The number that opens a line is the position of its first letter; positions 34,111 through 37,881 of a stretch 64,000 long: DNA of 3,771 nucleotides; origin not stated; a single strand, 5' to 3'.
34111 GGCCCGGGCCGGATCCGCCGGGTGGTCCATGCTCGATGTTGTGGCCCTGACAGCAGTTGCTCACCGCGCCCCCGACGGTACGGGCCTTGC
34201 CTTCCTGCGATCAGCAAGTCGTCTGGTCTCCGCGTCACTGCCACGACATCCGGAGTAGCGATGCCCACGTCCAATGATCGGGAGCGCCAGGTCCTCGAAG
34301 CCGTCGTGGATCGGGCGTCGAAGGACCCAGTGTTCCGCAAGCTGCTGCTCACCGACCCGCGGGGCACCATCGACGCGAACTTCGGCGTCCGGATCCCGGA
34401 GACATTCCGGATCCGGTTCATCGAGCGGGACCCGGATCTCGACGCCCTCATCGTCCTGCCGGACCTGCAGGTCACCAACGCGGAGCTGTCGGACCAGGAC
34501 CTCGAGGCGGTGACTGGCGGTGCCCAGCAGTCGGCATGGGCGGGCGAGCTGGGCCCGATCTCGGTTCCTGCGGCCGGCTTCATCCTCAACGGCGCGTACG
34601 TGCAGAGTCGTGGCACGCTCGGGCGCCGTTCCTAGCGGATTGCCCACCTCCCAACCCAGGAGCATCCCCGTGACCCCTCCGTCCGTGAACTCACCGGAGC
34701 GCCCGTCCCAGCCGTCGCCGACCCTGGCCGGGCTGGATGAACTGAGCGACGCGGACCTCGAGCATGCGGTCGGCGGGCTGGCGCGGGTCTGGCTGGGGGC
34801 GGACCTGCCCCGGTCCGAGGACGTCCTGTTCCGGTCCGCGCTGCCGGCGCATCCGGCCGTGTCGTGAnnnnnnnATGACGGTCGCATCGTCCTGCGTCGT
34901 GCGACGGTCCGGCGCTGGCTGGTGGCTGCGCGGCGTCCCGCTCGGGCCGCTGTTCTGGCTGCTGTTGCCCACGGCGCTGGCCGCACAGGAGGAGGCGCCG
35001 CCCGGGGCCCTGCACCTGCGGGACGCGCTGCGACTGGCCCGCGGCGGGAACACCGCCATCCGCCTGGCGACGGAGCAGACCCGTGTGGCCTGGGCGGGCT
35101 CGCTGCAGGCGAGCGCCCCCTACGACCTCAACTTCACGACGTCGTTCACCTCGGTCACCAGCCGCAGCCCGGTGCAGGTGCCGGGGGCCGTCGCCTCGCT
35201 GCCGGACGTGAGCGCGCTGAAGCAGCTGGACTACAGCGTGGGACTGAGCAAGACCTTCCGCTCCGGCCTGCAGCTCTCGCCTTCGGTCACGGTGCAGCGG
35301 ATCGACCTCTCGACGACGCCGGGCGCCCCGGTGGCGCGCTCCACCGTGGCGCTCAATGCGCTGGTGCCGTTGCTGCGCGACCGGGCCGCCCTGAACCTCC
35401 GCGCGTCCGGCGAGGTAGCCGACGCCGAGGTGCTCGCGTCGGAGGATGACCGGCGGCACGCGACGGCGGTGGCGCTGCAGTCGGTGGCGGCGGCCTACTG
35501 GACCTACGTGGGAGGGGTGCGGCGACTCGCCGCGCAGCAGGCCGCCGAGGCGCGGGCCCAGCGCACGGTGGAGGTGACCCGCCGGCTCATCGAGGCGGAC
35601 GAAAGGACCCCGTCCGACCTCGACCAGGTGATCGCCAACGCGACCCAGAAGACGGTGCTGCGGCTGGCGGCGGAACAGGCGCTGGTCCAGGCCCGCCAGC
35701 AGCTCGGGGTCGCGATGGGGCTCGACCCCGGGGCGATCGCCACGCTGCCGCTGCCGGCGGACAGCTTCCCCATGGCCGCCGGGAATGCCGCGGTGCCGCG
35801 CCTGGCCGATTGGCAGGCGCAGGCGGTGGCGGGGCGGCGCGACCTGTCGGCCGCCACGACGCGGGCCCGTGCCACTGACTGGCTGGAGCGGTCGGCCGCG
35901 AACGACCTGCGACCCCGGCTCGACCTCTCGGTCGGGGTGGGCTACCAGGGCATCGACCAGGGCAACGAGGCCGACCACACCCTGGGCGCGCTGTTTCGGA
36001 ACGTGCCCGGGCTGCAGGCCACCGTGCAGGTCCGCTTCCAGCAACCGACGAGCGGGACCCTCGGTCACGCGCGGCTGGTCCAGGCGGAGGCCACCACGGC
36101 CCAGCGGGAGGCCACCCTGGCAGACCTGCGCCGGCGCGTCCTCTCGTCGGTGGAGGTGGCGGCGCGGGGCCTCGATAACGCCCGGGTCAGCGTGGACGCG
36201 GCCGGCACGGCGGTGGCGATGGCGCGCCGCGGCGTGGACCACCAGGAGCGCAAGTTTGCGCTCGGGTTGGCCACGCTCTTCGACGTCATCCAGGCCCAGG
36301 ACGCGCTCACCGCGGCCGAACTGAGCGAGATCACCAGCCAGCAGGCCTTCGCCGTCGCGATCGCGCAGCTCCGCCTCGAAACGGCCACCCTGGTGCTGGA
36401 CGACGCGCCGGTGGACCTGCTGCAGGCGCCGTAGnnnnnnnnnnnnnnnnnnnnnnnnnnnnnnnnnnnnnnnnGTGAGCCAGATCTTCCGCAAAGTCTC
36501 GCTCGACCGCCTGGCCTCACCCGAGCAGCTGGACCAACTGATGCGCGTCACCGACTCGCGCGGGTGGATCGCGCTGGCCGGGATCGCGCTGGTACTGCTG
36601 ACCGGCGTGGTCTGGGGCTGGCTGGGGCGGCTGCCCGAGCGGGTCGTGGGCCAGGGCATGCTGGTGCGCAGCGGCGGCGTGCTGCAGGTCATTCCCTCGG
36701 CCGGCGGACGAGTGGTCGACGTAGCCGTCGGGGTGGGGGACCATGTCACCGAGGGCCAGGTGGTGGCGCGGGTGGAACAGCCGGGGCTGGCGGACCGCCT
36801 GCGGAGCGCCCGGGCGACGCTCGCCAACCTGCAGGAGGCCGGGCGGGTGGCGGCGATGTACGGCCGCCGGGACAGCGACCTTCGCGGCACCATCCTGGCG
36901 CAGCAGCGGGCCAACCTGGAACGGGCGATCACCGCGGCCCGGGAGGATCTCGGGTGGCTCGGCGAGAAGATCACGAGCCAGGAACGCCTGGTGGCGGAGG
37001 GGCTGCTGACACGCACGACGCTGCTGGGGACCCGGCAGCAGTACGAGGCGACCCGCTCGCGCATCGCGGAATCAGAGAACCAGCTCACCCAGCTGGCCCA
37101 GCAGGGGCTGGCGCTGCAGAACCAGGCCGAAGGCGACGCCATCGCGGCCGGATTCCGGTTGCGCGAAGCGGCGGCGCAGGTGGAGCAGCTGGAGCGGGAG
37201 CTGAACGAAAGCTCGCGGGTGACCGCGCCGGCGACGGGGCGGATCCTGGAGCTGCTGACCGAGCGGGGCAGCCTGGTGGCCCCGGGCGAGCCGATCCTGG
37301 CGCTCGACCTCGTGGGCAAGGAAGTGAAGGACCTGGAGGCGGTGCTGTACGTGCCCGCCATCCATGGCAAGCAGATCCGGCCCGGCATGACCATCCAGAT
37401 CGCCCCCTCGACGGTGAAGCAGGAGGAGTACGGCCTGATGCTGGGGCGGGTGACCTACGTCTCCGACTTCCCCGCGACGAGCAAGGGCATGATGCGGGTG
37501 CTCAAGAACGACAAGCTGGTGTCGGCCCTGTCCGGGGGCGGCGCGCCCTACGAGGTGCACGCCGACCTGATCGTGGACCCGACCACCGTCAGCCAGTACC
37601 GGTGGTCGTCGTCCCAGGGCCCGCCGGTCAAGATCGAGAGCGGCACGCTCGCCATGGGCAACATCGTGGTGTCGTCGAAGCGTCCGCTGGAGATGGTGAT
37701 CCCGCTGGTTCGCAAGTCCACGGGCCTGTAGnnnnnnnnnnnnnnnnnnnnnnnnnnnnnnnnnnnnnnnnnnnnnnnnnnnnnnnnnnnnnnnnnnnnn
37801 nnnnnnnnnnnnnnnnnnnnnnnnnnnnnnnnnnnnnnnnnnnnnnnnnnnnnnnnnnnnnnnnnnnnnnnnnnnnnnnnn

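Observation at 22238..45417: Large hybrid RiPP gene cluster combining YcaO-TfuA, a LanM-like synthetase, a LanJ-like reductase, glycosyltransferases and a complete NHLP/Nif11 export system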

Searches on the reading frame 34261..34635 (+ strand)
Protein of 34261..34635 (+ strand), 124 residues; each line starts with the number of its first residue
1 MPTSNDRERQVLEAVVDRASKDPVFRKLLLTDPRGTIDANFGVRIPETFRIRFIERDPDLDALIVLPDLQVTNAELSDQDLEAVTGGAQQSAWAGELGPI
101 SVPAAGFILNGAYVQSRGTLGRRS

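Call 9: search_protein_families(library=pfam, proteins=[window:34261-34635:+], max_evalue=0.01)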
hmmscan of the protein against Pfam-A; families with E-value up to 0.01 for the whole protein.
window:34261-34635:+ (124 aa): 1 family
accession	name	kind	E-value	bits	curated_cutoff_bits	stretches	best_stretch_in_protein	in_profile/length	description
PF02979.21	NHase_alpha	-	0.0043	16.9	27.2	1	21-81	113-171/184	Nitrile hydratase, alpha chain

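Call 11: search_protein_families(library=ncbifam, proteins=[window:34261-34635:+], max_evalue=0.01)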
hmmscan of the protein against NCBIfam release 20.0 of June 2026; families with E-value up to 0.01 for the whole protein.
window:34261-34635:+ (124 aa): 3 families
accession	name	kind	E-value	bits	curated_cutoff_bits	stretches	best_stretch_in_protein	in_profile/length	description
TIGR03793.1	leader_NHLP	domain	1e-14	54.1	50.9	1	9-87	3-77/77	NHLP leader peptide family RiPP precursor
NF038399.1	NH_RiPP_Os17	domain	0.0022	18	40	1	12-37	3-28/63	Os1348 family NHLP clan protein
TIGR01323.1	nitrile_alph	equivalog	0.004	16.7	249.85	1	14-65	43-93/189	nitrile hydratase subunit alpha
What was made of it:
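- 34261..34635 (+): NHLP-leader precursor; core is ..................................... (no Cys, one Trp). TIGR03793, 54.1 bits against a cut-off of 50.9 (call 11).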

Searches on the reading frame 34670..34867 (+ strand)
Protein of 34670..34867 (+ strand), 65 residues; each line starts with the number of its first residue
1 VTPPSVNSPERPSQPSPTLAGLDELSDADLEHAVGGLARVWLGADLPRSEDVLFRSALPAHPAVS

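Call 9: search_protein_families(library=pfam, proteins=[window:34670-34867:+], max_evalue=0.01)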
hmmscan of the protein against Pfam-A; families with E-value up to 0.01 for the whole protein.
window:34670-34867:+ (65 aa): 0 families

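Call 11: search_protein_families(library=ncbifam, proteins=[window:34670-34867:+], max_evalue=0.01)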
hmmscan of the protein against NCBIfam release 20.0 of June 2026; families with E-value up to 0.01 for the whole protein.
window:34670-34867:+ (65 aa): 1 family
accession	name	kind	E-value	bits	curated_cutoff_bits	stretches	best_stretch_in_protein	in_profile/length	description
TIGR03898.1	lanti_MRSA_kill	subfamily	1.6e-05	24.8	23.5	0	20-36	28-44/44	mersacidin/lichenicidin family type 2 lantibiotic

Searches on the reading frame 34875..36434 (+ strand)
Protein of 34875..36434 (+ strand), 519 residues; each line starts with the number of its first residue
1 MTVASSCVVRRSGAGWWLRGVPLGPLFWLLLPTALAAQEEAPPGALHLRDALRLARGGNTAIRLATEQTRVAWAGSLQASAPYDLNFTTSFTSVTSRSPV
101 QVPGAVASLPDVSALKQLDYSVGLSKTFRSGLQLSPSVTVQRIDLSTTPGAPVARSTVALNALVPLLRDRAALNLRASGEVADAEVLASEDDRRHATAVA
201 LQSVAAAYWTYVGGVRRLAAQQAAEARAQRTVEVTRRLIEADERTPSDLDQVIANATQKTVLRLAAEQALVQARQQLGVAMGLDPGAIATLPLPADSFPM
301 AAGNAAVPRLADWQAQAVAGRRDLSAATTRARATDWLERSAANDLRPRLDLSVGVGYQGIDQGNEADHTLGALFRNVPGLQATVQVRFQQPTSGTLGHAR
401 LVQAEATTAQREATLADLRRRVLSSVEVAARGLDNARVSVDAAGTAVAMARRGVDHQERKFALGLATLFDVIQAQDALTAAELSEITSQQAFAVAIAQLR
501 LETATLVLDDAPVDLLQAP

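Call 10: search_protein_families(library=pfam, proteins=[window:34875-36434:+], max_evalue=0.01)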
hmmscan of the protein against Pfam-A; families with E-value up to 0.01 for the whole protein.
window:34875-36434:+ (519 aa): 1 family
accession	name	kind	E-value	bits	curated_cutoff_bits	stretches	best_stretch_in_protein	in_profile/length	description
PF02321.23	OEP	-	3.7e-19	69.7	22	2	310-501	1-184/187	Outer membrane efflux protein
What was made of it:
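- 34875..36434 (+): TolC-like outer-membrane efflux protein. PF02321, E=3.7e-19 (call 10).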

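Call 12: search_protein_families(library=ncbifam, proteins=[window:34875-36434:+], max_evalue=0.01)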
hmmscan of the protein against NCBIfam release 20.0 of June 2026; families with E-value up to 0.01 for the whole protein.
window:34875-36434:+ (519 aa): 2 families
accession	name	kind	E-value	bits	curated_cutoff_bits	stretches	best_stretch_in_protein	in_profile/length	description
TIGR01844.1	type_I_sec_TolC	subfamily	3.5e-16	59.2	225.15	1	186-511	98-403/414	TolC family outer membrane protein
TIGR01845.1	outer_NodT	subfamily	2.3e-09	36.6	210.05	1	175-493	142-447/460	efflux transporter outer membrane subunit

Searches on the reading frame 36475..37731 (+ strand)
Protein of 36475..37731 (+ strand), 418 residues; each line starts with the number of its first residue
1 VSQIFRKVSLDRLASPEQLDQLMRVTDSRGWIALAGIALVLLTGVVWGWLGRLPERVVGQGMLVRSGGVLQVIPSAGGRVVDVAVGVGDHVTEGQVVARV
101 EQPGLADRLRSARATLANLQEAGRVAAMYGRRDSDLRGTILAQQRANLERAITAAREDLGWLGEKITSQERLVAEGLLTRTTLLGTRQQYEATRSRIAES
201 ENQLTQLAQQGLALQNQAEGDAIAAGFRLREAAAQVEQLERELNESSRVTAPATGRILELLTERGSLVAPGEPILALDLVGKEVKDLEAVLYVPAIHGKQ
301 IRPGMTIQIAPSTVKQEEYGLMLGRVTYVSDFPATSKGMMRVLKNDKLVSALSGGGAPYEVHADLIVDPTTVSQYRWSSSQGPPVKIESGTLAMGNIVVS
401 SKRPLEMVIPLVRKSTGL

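Call 10: search_protein_families(library=pfam, proteins=[window:36475-37731:+], max_evalue=0.01)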
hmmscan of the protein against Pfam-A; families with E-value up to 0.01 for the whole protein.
window:36475-37731:+ (418 aa): 4 families
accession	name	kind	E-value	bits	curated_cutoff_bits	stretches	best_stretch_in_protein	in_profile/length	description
PF13437.12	HlyD_3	-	2.5e-08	35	22.2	1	249-341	2-88/106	HlyD family secretion protein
PF00364.28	Biotin_lipoyl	-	9.6e-07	29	22.1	0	77-101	9-37/73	Biotin-requiring enzyme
PF16576.10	HlyD_D23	-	1e-06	28.6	30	1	71-330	21-185/214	Barrel-sandwich domain of CusB or HlyD membrane-fusion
PF13533.13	Biotin_lipoyl_2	-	1.2e-06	28.7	29.8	0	74-100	5-31/32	Biotin-lipoyl like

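Call 12: search_protein_families(library=ncbifam, proteins=[window:36475-37731:+], max_evalue=0.01)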
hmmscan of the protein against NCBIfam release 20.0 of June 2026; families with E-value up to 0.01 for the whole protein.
window:36475-37731:+ (418 aa): 14 families
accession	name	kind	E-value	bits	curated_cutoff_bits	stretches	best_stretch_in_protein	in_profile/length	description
TIGR03794.1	NHLM_micro_HlyD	equivalog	2.9e-108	362.5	156.2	1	12-414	1-421/421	NHLP bacteriocin system secretion protein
TIGR01843.1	type_I_hlyD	subfamily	1.1e-18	67.4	208.65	2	142-330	156-352/422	HlyD family type I secretion periplasmic adaptor subunit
NF002939.0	PRK03598.1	equivalog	4.6e-16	58.9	393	1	76-332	51-286/332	secretion protein HlyD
TIGR00998.1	8a0101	subfamily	3.4e-15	55.8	390.8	1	53-309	27-263/334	EmrA/EmrK family multidrug efflux transporter periplasmic adaptor subunit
TIGR01730.1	RND_mfp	subfamily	4.1e-13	49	94.9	2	185-323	71-207/322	efflux RND transporter periplasmic adaptor subunit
NF007785.0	PRK10476.1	equivalog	6.6e-12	44.9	376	1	30-277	12-239/347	multidrug transporter subunit MdtN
TIGR02971.1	heterocyst_DevB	subfamily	2e-08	34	129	1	59-309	3-262/327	ABC exporter membrane fusion protein, DevB family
TIGR00999.1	8a0102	subfamily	3.9e-06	26.2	319.3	1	231-330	75-168/271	CzcB/NccB family metal efflux transporter periplasmic adaptor subunit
NF007850.1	PRK10559.1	equivalog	7.6e-05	22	400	0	216-317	118-214/303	p-hydroxybenzoic acid efflux pump subunit AaeA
NF005457.0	PRK07051.1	equivalog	0.00021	21.4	87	0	72-102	50-80/80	acetyl-CoA carboxylase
TIGR01108.1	oadA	equivalog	0.0012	17.4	756.5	0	202-283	472-554/582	sodium-extruding oxaloacetate decarboxylase subunit alpha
NF006761.0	PRK09282.1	domain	0.0012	17.4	402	0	70-106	522-558/591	pyruvate carboxylase subunit B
NF008814.0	PRK11854.1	equivalog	0.0071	14.8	722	0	77-113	155-293/637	pyruvate dehydrogenase complex dihydrolipoyllysine-residue acetyltransferase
NF005117.0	PRK06549.1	equivalog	0.0089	16.6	159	0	231-279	47-94/130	acetyl-CoA carboxylase biotin carboxyl carrier protein subunit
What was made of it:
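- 36475..37731 (+): NHLP bacteriocin-system HlyD-type adaptor. TIGR03794, 362.5 bits against a cut-off of 156 (call 12).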
